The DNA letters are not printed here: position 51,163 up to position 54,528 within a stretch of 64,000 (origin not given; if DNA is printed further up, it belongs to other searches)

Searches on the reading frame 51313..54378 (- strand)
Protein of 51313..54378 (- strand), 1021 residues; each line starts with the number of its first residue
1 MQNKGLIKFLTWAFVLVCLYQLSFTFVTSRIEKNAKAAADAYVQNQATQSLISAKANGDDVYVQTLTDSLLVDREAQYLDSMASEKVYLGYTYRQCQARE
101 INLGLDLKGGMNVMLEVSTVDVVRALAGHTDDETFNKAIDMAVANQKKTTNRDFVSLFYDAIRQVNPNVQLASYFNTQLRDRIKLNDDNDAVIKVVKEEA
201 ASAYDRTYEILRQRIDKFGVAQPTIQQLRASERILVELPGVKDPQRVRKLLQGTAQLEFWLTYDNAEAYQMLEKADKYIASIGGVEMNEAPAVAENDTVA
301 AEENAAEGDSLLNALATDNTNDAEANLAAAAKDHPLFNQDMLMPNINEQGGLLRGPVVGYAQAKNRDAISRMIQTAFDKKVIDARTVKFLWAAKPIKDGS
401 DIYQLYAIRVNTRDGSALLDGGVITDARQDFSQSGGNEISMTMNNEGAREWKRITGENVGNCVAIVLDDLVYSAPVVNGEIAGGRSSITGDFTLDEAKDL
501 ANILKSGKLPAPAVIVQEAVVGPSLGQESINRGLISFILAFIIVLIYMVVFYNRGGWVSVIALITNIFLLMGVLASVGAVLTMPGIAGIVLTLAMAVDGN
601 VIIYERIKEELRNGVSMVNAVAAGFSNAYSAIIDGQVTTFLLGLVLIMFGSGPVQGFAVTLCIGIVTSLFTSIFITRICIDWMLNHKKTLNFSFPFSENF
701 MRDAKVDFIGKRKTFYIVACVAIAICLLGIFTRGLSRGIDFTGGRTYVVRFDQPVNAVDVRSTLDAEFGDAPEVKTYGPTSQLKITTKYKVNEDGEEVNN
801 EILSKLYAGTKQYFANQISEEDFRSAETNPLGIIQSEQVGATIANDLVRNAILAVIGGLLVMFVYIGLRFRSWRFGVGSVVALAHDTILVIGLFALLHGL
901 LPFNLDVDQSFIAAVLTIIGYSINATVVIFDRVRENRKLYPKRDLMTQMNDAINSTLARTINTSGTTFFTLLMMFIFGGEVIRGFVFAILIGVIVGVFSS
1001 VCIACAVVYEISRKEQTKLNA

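Call 91: search_protein_families(library=pfam, proteins=[window:51313-54378:-], max_evalue=0.00001)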
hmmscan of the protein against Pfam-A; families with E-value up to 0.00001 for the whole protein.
window:51313-54378:- (1021 aa): 4 families
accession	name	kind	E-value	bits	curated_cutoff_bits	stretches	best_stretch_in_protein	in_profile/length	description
PF02355.23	SecD_SecF_C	-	5.6e-77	257.9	20.5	2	830-1013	12-188/189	Protein export membrane protein SecD/SecF, C-terminal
PF22599.2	SecDF_P1_head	-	2.8e-28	98.5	27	1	416-511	18-114/114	SecDF, P1 head subdomain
PF21760.3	SecD_1st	-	9e-21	73.5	27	1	205-261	2-57/60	Protein translocase subunit SecDF, P1 domain, N-terminal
PF07549.19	Sec_GG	-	2.3e-14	52.8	20.3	1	730-755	3-28/28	SecD/SecF GG Motif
